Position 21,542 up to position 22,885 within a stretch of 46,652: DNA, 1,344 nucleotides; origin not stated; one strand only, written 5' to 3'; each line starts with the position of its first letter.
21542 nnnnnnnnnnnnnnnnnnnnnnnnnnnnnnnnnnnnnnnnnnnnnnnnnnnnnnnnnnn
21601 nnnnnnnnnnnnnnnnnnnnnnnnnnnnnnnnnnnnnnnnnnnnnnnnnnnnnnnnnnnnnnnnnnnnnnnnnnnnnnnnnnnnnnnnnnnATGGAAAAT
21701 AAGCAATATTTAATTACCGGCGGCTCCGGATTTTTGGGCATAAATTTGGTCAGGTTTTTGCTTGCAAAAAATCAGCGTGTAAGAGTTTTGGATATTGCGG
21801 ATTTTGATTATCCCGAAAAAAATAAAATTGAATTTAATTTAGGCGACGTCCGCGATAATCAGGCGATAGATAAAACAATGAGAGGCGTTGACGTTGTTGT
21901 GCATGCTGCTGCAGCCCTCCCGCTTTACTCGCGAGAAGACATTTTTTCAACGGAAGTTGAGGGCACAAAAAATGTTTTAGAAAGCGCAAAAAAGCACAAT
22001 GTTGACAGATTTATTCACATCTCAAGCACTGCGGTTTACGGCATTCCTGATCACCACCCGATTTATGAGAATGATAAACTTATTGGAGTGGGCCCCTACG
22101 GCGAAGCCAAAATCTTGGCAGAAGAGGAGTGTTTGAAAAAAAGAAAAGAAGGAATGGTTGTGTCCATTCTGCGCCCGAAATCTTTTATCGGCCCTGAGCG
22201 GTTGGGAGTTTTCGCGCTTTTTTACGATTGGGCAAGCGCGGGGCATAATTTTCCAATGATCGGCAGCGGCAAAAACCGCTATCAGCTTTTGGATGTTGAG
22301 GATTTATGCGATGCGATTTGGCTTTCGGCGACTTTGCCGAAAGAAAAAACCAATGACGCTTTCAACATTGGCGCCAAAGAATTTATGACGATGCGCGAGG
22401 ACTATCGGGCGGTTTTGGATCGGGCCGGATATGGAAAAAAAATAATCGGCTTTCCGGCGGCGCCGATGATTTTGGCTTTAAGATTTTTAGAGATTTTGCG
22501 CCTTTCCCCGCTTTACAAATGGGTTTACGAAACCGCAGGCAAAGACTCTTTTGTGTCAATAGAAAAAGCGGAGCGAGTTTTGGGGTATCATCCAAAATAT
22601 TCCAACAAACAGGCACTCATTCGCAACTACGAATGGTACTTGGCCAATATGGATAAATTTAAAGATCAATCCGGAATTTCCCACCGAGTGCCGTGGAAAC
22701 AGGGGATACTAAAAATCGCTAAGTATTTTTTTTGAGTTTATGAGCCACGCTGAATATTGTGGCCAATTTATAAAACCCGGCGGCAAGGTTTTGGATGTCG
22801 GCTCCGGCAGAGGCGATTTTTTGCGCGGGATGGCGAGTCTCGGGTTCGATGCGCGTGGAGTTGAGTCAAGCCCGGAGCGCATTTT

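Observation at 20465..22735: DPPR-synthase-like UbiA enzyme + HAD phosphatase + SDR: a lipid-linked pentofuranose (ribo/arabinofuranose) donor module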

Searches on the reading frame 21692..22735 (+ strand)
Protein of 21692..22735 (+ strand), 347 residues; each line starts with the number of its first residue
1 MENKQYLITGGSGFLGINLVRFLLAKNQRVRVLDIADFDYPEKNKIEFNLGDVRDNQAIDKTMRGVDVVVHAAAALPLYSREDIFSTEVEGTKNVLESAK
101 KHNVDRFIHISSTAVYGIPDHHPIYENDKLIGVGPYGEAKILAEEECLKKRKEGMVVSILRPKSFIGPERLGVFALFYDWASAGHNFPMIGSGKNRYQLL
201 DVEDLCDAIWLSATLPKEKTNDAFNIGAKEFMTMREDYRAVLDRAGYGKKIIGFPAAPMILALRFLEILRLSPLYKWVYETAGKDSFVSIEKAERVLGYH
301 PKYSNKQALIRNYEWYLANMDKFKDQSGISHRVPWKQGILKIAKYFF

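Call 4: search_protein_families(library=pfam, proteins=[window:21692-22735:+], max_evalue=0.01)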
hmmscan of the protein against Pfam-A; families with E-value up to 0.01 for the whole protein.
window:21692-22735:+ (347 aa): 9 families
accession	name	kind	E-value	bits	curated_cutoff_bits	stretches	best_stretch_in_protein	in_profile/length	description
PF01370.27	Epimerase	-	1.3e-41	143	20.9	1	7-227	2-240/240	NAD dependent epimerase/dehydratase family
PF16363.11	GDP_Man_Dehyd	-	2.1e-25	90.4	27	1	7-307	1-327/332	GDP-mannose 4,6 dehydratase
PF01073.25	3Beta_HSD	-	3.2e-25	89.2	22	1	7-214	1-230/280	3-beta hydroxysteroid dehydrogenase/isomerase family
PF07993.18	NAD_binding_4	-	2.7e-15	56.6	20.1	1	56-169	79-211/258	Male sterility protein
PF13460.12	NAD_binding_10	-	9.6e-15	55.4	27.2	1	10-165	1-146/184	NAD(P)H-binding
PF02719.21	Polysacc_synt_2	-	1.8e-12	47.5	20.2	1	7-112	2-128/293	Polysaccharide biosynthesis protein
PF04321.23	RmlD_sub_bind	-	2.6e-10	40.3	27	1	7-157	4-146/287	RmlD substrate binding domain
PF05368.20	NmrA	-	1.6e-05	25.1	27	1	3-110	2-105/298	NmrA-like family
PF08659.16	KR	-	0.00036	20.9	22.6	0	6-29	3-26/180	KR domain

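Call 5: search_protein_families(library=ncbifam, proteins=[window:21692-22735:+], max_evalue=0.01)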
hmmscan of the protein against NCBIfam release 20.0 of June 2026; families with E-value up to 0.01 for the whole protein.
window:21692-22735:+ (347 aa): 30 families (the best 25 are shown)
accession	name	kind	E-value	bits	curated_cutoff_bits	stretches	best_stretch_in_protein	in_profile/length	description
TIGR03466.1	HpnA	hypoth_equivalog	1.4e-33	116.2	367.65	1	5-169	2-174/327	hopanoid-associated sugar epimerase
TIGR01181.1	dTDP_gluc_dehyt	equivalog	7.6e-26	90.9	365.1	1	6-324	2-319/321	dTDP-glucose 4,6-dehydratase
NF042422.1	oxyalk_red_OleD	equivalog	3.2e-25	89.2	580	1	6-313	3-325/329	2-alkyl-3-oxoalkanoate reductase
TIGR04180.1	EDH_00030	hypoth_equivalog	1.9e-23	83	475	1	7-170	2-180/297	NAD-dependent 4,6-dehydratase LegB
NF042423.1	oxyalk_red_Shew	equivalog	1.9e-21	76.5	580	1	4-170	9-179/331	2-alkyl-3-oxoalkanoate reductase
NF052578.1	StrlDmthSdmBMthl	equivalog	3.9e-20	72.9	600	1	7-168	4-172/328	sterol demethylase protein SdmB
TIGR01179.1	galE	equivalog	5.7e-19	68.1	262.3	1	7-147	3-156/332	UDP-glucose 4-epimerase GalE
TIGR03589.1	PseB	equivalog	7.5e-15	54.7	407.75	1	2-112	3-125/324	UDP-N-acetylglucosamine 4,6-dehydratase (inverting)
TIGR01746.1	Thioester-redct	subfamily_domain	2.7e-14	53.2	213.35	1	57-174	80-204/371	thioester reductase domain-containing protein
TIGR04130.1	FnlA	equivalog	1.4e-12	47.1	730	1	2-118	3-131/337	UDP-N-acetylglucosamine 4,6-dehydratase/5-epimerase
NF043036.1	ErythonDh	equivalog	2.6e-12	46.6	325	1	7-144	4-157/321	D-erythronate dehydrogenase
NF041293.1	G6PDh_Azf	equivalog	9.6e-12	44.8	400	1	4-115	3-118/252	NAD-dependent glucose-6-phosphate dehydrogenase Azf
TIGR02622.1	CDP_4_6_dhtase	equivalog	2e-11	43.6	278.45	1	2-144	3-162/352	CDP-glucose 4,6-dehydratase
TIGR01777.1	yfcH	hypoth_equivalog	2.2e-11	43.9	207.35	1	7-236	2-232/292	TIGR01777 family oxidoreductase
NF011728.1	PRK15181.1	equivalog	2.2e-11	43.4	760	1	3-141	15-170/348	Vi polysaccharide biosynthesis UDP-N-acetylglucosaminuronic acid C-4 epimerase TviC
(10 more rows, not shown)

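Call 16: find_homologous_proteins(query=window:21692-22735:+, max_evalue=1e-20)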
Query window:21692-22735:+ (347 aa): 8000 proteins with E <= 1e-20 among 8000 candidates; the best 120 are listed.
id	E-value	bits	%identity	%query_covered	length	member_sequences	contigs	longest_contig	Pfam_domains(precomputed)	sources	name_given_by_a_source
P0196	9.9e-228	773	99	100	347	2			PF04321.24,PF16363.12,PF02719.22,PF01073.26,PF07993.19,PF13460.13,PF01370.28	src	-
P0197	8.9e-192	655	81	100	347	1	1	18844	PF04321.24,PF16363.12,PF02719.22,PF05368.20,PF01073.26,PF07993.19,PF13460.13,PF01370.28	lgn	-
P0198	1.3e-191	654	80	100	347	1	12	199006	PF08659.17,PF04321.24,PF16363.12,PF02719.22,PF05368.20,PF01073.26,PF07993.19,PF13460.13,PF01370.28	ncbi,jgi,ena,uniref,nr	ncbi:epimerase [Candidatus Giovannonibacteria bacterium RIFCSPHIGHO2_01_FULL_45_24]|uniref:Epimerase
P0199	1.2e-190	651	83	96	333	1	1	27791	PF16363.12,PF02719.22,PF01073.26,PF07993.19,PF13460.13,PF01370.28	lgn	-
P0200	7.2e-189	645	80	100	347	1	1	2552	PF04321.24,PF16363.12,PF02719.22,PF01073.26,PF07993.19,PF13460.13,PF01370.28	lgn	-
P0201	3.9e-187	639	79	99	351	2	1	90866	PF08659.17,PF04321.24,PF16363.12,PF02719.22,PF01073.26,PF07993.19,PF13460.13,PF01370.28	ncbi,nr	ncbi:MAG: NAD(P)-dependent oxidoreductase [bacterium]|nr:NAD(P)-dependent oxidoreductase [bacterium]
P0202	1.7e-183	627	81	96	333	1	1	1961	PF04321.24,PF16363.12,PF02719.22,PF01073.26,PF07993.19,PF13460.13,PF01370.28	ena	-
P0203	5.3e-183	626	77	99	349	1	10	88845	PF04321.24,PF16363.12,PF02719.22,PF01073.26,PF07993.19,PF13460.13,PF01370.28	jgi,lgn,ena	-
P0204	5.9e-183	626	77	99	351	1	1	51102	PF04321.24,PF16363.12,PF02719.22,PF01073.26,PF07993.19,PF13460.13,PF01370.28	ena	-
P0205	7.1e-183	625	78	100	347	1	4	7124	PF04321.24,PF16363.12,PF02719.22,PF01073.26,PF07993.19,PF13460.13,PF01370.28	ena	-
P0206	8.0e-183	625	80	96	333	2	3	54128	PF04321.24,PF16363.12,PF02719.22,PF01073.26,PF07993.19,PF13460.13,PF01370.28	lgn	-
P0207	1.6e-182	624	80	96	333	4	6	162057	PF04321.24,PF16363.12,PF02719.22,PF01073.26,PF07993.19,PF13460.13,PF01370.28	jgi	-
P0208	9.5e-182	622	77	99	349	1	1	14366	PF04321.24,PF16363.12,PF02719.22,PF01073.26,PF07993.19,PF13460.13,PF01370.28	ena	-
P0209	2.6e-181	620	77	99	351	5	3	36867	PF04321.24,PF16363.12,PF02719.22,PF01073.26,PF07993.19,PF13460.13,PF01370.28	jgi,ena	-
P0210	3.2e-181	620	76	99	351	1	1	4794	PF04321.24,PF16363.12,PF02719.22,PF01073.26,PF07993.19,PF13460.13,PF01370.28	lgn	-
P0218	6.9e-176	602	73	100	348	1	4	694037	PF08659.17,PF04321.24,PF16363.12,PF02719.22,PF05368.20,PF01073.26,PF07993.19,PF13460.13,PF01370.28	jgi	jgi:nucleoside-diphosphate-sugar epimerase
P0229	9.8e-173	592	75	99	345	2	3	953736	PF04321.24,PF16363.12,PF02719.22,PF01073.26,PF07993.19,PF13460.13,PF01370.28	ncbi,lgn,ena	-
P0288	6.0e-170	583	73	100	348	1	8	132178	PF04321.24,PF16363.12,PF02719.22,PF01073.26,PF07993.19,PF13460.13,PF01370.28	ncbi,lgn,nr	ncbi:MAG: NAD-dependent epimerase/dehydratase family protein [Anaerolineae bacterium]|nr:NAD-depende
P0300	1.4e-169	582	71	99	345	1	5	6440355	PF04321.24,PF16363.12,PF02719.22,PF05368.20,PF01073.26,PF07993.19,PF13460.13,PF01370.28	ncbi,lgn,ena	-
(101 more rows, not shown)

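Call 17: search_solved_structures(query=window:21692-22735:+, max_evalue=0.00001)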
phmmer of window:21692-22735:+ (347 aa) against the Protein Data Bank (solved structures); distinct sequences matched with E-value up to 0.00001: 82 (the best 60 are shown).
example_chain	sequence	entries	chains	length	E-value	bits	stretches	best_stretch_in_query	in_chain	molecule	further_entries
2hun_A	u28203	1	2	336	3.9e-24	88.6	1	3-253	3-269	336aa long hypothetical dTDP-glucose 4,6-dehydratase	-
6jkg_A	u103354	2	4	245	2.3e-19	72.9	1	4-214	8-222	Sterol-4-alpha-carboxylate 3-dehydrogenase, decarboxylating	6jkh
1r6d_A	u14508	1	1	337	7.5e-19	71.2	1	6-246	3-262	TDP-glucose-4,6-dehydratase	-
1r66_A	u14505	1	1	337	1.1e-18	70.7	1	6-246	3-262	TDP-glucose-4,6-dehydratase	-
8rdg_A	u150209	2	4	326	3.7e-17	65.7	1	6-241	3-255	SDR family NAD(P)-dependent oxidoreductase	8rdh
6wjb_A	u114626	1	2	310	1e-16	64.2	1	4-236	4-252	NAD-dependent epimerase/dehydratase family protein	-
6pmh_A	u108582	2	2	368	1e-16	64.2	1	3-323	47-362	UDP-glucose 4-epimerase related protein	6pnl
8rdi_A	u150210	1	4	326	1.3e-16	63.8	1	6-241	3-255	SDR family NAD(P)-dependent oxidoreductase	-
3wj7_A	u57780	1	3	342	7e-16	61.4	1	5-309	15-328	Putative oxidoreductase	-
6wj9_A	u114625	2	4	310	9.6e-16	61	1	4-236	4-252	NAD-dependent epimerase/dehydratase family protein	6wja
8vr2_A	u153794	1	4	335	1.5e-15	60.4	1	3-233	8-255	NAD-dependent epimerase/dehydratase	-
6bi4_A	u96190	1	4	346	1.4e-13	53.9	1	6-253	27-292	dTDP-glucose 4,6-dehydratase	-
4id9_A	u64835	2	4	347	1.8e-13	53.5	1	6-159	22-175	SHORT-CHAIN DEHYDROGENASE/REDUCTASE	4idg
10ke_A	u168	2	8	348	5.3e-13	52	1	4-265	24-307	Capsular polysaccharide biosynthesis protein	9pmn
1sb8_A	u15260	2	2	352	1.4e-12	50.6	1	4-317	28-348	wbpP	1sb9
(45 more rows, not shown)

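Call 19: find_related_loci(query=window:21692-22735:+, collection=genome_contigs, flank=10000)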
Query window:21692-22735:+ (347 aa) in genome_contigs; peptide patterns used: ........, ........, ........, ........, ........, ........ (x = any residue, [..] = any of these).
69 stretches matched a pattern; 14 encode a relative of the query (tblastn E <= 1e-3); 14 distinct loci.
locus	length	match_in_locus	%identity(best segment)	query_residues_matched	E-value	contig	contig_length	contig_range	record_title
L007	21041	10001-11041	80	1-347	0e+0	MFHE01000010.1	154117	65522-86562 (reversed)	MAG: Candidatus Giovannonibacteria bacterium RIFCSPHIGHO2_01_FULL_45_24 rifcsphigho2_01_scaffold_583, whole genome shotg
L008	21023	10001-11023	79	3-343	0e+0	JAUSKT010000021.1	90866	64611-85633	MAG: bacterium isolate E14_metabat.bin.74_sub E14_k141_1811963, whole genome shotgun sequence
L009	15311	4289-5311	71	7-347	4e-171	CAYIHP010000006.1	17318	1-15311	MAG TPA_asm: uncultured Candidatus Saccharibacteria bacterium isolate ERP119705_co21_154 genome assembly, contig: NODE_3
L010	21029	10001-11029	71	5-347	5e-171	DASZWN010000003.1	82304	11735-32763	MAG TPA_asm: Candidatus Paceibacterota bacterium isolate SMAG_U6158 k141_34903, whole genome shotgun sequence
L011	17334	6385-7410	69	6-347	1e-168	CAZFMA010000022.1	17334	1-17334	MAG TPA_asm: uncultured Candidatus Saccharibacteria bacterium isolate binchicken_co203_568 genome assembly, contig: k141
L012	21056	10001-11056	68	1-347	1e-165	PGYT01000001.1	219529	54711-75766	MAG: Ignavibacteriae bacterium HGW-Ignavibacteriae-2 08E140C01_z5_2013_Ig3399_v2_scaffold_109, whole genome shotgun sequ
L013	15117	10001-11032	68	5-347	7e-164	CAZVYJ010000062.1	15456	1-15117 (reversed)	MAG TPA_asm: uncultured Planctomycetaceae bacterium isolate binchicken_co27_480 genome assembly, contig: NODE_6774_lengt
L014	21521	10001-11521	69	3-347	9e-164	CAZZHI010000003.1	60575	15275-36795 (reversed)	MAG TPA_asm: uncultured Candidatus Saccharibacteria bacterium isolate SRP286056_co1_201 genome assembly, contig: NODE_45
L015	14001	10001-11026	69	7-347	1e-162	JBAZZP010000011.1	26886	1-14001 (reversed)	MAG: Candidatus Margulisiibacteriota bacterium isolate SO_2017_GW3_19 scaffold_1062_c1_OW296A_2017, whole genome shotgun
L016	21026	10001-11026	69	7-347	7e-162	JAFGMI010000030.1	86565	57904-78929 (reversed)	MAG: Melioribacteraceae bacterium isolate Zod_Metabat.461 k87_4083277, whole genome shotgun sequence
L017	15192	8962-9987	68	7-347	2e-159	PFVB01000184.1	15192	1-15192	MAG: Ignavibacteriales bacterium CG_4_9_14_3_um_filter_34_10 CG_4_9_14_3_um_filter_150_scaffold_3790_c, whole genome sho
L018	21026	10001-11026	67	4-344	8e-158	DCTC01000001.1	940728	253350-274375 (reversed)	MAG TPA_asm: Candidatus Roizmanbacteria bacterium UBA1450 UBA1450_contig_1166, whole genome shotgun sequence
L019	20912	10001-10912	27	7-316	2e-23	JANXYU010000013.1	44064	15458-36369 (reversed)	MAG: Actinobacteria bacterium isolate GL140_3_metabat_86 GL140_3_k141_2129258, whole genome shotgun sequence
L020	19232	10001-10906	28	7-319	9e-18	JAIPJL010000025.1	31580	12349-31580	MAG: bacterium isolate Tobar14m-G34 Tobar14m-C851, whole genome shotgun sequence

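Call 24: search_protein_families(library=pfam, proteins=[L009:3753-4280:+, L009:5325-6290:+, L009:1317-3713:-, L014:9468-9986:+, L015:9185-9970:+, L015:11039-13060:+, L017:7906-8706:+, L017:10025-12424:-, L018:11044-11841:+, L018:11838-13325:-], max_evalue=0.001)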
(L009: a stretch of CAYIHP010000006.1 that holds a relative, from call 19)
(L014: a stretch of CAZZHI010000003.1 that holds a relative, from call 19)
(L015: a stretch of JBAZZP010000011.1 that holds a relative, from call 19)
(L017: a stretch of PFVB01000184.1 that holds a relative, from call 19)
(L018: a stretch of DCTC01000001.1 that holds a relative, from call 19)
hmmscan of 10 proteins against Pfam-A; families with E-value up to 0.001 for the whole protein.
L009:3753-4280:+ (175 aa): 0 families

L009:5325-6290:+ (321 aa): 9 families
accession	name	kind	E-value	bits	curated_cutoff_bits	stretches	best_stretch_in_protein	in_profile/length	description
PF16363.11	GDP_Man_Dehyd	-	3.4e-57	194.8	27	1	4-307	1-331/332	GDP-mannose 4,6 dehydratase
PF01370.27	Epimerase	-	3.6e-56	190.7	20.9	1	3-245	1-240/240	NAD dependent epimerase/dehydratase family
PF01073.25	3Beta_HSD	-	4e-22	79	22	1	4-228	1-224/280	3-beta hydroxysteroid dehydrogenase/isomerase family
PF02719.21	Polysacc_synt_2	-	2.7e-19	69.9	20.2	1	3-264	1-248/293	Polysaccharide biosynthesis protein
PF04321.23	RmlD_sub_bind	-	2.1e-15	57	27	1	1-254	1-225/287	RmlD substrate binding domain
PF07993.18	NAD_binding_4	-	1.2e-12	48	20.1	1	5-186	1-209/258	Male sterility protein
PF13460.12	NAD_binding_10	-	1.5e-07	31.9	27.2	1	7-162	1-134/184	NAD(P)H-binding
PF08659.16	KR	-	5.3e-05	23.7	22.6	1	3-132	3-139/180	KR domain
PF00106.31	adh_short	-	5.8e-05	23.1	26.6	0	3-74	3-68/195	short chain dehydrogenase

L009:1317-3713:- (798 aa): 1 family
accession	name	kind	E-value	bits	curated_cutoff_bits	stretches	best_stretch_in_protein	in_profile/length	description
PF13231.12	PMT_2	-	7.3e-07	30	26.1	1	279-434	2-154/160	Dolichyl-phosphate-mannose-protein mannosyltransferase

L014:9468-9986:+ (172 aa): 0 families

L015:9185-9970:+ (261 aa): 0 families

L015:11039-13060:+ (673 aa): 2 families
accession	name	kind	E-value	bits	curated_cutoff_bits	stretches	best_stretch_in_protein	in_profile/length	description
PF13520.12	AA_permease_2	-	5e-22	78.8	27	1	60-450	17-406/427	Amino acid permease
PF00324.27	AA_permease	-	3.9e-06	26.2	24.6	1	73-450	31-422/470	Amino acid permease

L017:7906-8706:+ (266 aa): 2 families
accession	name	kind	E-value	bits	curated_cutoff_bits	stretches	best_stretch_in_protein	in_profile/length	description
PF12850.12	Metallophos_2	-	7.2e-07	29.8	27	0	176-216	106-142/154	Calcineurin-like phosphoesterase superfamily domain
PF00149.33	Metallophos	-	3.2e-05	24.9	21.5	0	98-188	104-190/191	Calcineurin-like phosphoesterase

L017:10025-12424:- (799 aa): 3 families
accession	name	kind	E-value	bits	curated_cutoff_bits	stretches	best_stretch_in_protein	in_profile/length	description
PF16327.10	CcmF_C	-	2.5e-27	96.4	28.7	1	382-634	8-282/323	Cytochrome c-type biogenesis protein CcmF C-terminal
PF01578.25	Cytochrom_C_asm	-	2.4e-25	89.9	29.9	1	89-350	5-206/212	Cytochrome C assembly protein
PF05140.19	ResB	-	2.1e-05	24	24.6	0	531-579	151-198/486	ResB-like family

L018:11044-11841:+ (265 aa): 0 families

L018:11838-13325:- (495 aa): 1 family
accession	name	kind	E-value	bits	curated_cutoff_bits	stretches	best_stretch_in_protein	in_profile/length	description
PF13231.12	PMT_2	-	2.1e-12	48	26.1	1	65-217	3-152/160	Dolichyl-phosphate-mannose-protein mannosyltransferase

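Call 25: search_protein_families(library=pfam, proteins=[L012:8804-9862:-, L012:11382-12425:+, L016:8878-9912:-, L013:8855-9946:+, L013:11178-12401:+, L010:8654-9949:+, L010:11046-12572:+, L011:5086-6372:+, L011:7452-9020:+, L008:7784-9400:+], max_evalue=0.001)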
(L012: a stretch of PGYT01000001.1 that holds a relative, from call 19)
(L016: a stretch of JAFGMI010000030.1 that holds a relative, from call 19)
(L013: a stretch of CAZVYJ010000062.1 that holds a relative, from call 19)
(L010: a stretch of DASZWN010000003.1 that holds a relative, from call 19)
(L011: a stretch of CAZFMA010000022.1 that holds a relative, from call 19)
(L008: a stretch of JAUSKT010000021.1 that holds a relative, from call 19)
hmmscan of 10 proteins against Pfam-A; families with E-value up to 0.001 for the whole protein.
L012:8804-9862:- (352 aa): 0 families

L012:11382-12425:+ (347 aa): 1 family
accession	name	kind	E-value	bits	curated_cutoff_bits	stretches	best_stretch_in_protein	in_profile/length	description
PF01916.23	DS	-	8.5e-99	330.9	27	1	25-320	2-286/288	Deoxyhypusine synthase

L016:8878-9912:- (344 aa): 0 families

L013:8855-9946:+ (363 aa): 1 family
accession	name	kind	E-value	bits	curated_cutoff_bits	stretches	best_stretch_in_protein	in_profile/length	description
PF01040.23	UbiA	-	5.8e-22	78.6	34.2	1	82-320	14-235/250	UbiA prenyltransferase family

L013:11178-12401:+ (407 aa): 1 family
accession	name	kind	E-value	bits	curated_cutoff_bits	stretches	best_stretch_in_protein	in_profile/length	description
PF00953.26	Glycos_transf_4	-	7.2e-34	117.5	27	1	110-284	2-158/160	Glycosyl transferase family 4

L010:8654-9949:+ (431 aa): 4 families
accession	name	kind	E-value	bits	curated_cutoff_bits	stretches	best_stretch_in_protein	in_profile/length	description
PF01040.23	UbiA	-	1.1e-24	87.6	34.2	1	190-395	20-231/250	UbiA prenyltransferase family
PF09419.16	PGP_phosphatase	-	1.2e-06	28.6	20.4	1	20-132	37-165/168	Mitochondrial PGP phosphatase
PF00702.32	Hydrolase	-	1.5e-05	25.9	26.4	0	42-111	98-179/191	haloacid dehalogenase-like hydrolase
PF13344.12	Hydrolase_6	-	0.00022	21.7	27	1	27-82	1-55/101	Haloacid dehalogenase-like hydrolase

L010:11046-12572:+ (508 aa): 0 families

L011:5086-6372:+ (428 aa): 1 family
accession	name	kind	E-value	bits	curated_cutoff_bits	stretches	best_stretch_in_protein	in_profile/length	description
PF01040.23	UbiA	-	2.6e-17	63.4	34.2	1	174-397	9-238/250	UbiA prenyltransferase family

L011:7452-9020:+ (522 aa): 1 family
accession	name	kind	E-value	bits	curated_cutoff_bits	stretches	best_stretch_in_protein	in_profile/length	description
PF13231.12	PMT_2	-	2.8e-07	31.3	26.1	1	103-240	23-160/160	Dolichyl-phosphate-mannose-protein mannosyltransferase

L008:7784-9400:+ (538 aa): 1 family
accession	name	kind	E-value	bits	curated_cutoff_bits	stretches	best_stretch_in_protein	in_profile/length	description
PF13231.12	PMT_2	-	0.00013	22.6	26.1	1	79-229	11-158/160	Dolichyl-phosphate-mannose-protein mannosyltransferase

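Call 50: search_dna_similar(query=window:21692-22735:+, collection=plasmids, mode=protein, max_rows=25, max_evalue=1e-30)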
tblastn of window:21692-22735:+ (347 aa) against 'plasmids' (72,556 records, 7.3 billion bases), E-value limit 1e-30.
Records with a match: 16; places in all: 16; records where one place covers at least 80% of the query: 16.
Best place of each record, by identity: <60% 16.
By first word of the organism name: Sinorhizobium 4; Mesorhizobium 3; Natronococcus 2; Rhizobium 2; Haloterrigena 1; Halostagnicola 1; Streptomyces 1; Nonomuraea 1; Indioceanicola 1.
By predicted mobility (MOB-suite, as given by PLSDB): non-mobilizable 9; conjugative 7.
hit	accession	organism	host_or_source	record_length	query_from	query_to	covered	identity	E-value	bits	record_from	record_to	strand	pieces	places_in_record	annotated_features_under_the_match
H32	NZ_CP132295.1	Natronococcus sp. AD-5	cell culture,sediment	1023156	7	344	97%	51.6%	8e-100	330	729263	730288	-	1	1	record has no annotation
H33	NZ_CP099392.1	Natronococcus sp. CG52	cell culture,salt lake sediment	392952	7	344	97%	50.4%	8e-100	330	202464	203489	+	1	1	NAD(P)-dependent oxidoreductase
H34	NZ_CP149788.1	Haloterrigena sp. KLK7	cell culture,salt lake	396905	3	344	99%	47.7%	2e-95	317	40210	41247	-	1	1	NAD-dependent epimerase/dehydratase family protein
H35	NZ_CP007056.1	Halostagnicola larsenii XH-48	-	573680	7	344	97%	47.8%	4e-95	316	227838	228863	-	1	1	NAD(P)-dependent oxidoreductase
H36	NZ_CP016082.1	Streptomyces sp. SAT1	Adenophora trachelioides Maxim.,single ...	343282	4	347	99%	42.0%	5e-87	293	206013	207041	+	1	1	NAD-dependent epimerase/dehydratase family protein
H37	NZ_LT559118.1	Nonomuraea gerenzanensis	-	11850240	4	347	99%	40.3%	3e-77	265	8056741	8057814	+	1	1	none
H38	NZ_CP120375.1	Sinorhizobium garamanticum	Argyrolobium uniflorum,Cell culture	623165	7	347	98%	36.2%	5e-63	224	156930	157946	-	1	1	NAD-dependent epimerase/dehydratase family protein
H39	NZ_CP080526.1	Mesorhizobium sp. AR07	Oxytropis sp.,Cell culture,root nodule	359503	7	342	97%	36.8%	7e-63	223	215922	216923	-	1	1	NAD-dependent epimerase/dehydratase family protein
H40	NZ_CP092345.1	Rhizobium gallicum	Phaseolus vulgaris,Cell culture,nodule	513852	7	347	98%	35.4%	7e-58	209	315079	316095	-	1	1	NAD-dependent epimerase/dehydratase family protein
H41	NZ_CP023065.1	Sinorhizobium sp. CCBAU 05631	G.max,nodule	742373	4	345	99%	34.6%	7e-57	206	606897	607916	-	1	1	NAD-dependent epimerase/dehydratase family protein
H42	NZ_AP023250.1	Mesorhizobium sp. 131-2-5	Lotus japonicus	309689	7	345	98%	34.7%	8e-57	206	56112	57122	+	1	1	NAD-dependent epimerase/dehydratase family protein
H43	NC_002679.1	Mesorhizobium japonicum MAFF 303099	-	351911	7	345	98%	34.7%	8e-57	206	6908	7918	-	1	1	NAD-dependent epimerase/dehydratase family protein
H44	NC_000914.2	Sinorhizobium fredii NGR234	-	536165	4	345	99%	34.3%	2e-56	205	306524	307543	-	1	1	NAD-dependent epimerase/dehydratase family protein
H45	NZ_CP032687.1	Rhizobium sp. CCGE531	Phaseolus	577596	7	342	97%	34.6%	3e-59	213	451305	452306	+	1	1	NAD-dependent epimerase/dehydratase family protein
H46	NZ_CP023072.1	Sinorhizobium fredii CCBAU 83666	G.max,nodule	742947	4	347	99%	33.5%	1e-54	199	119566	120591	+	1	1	NAD-dependent epimerase/dehydratase family protein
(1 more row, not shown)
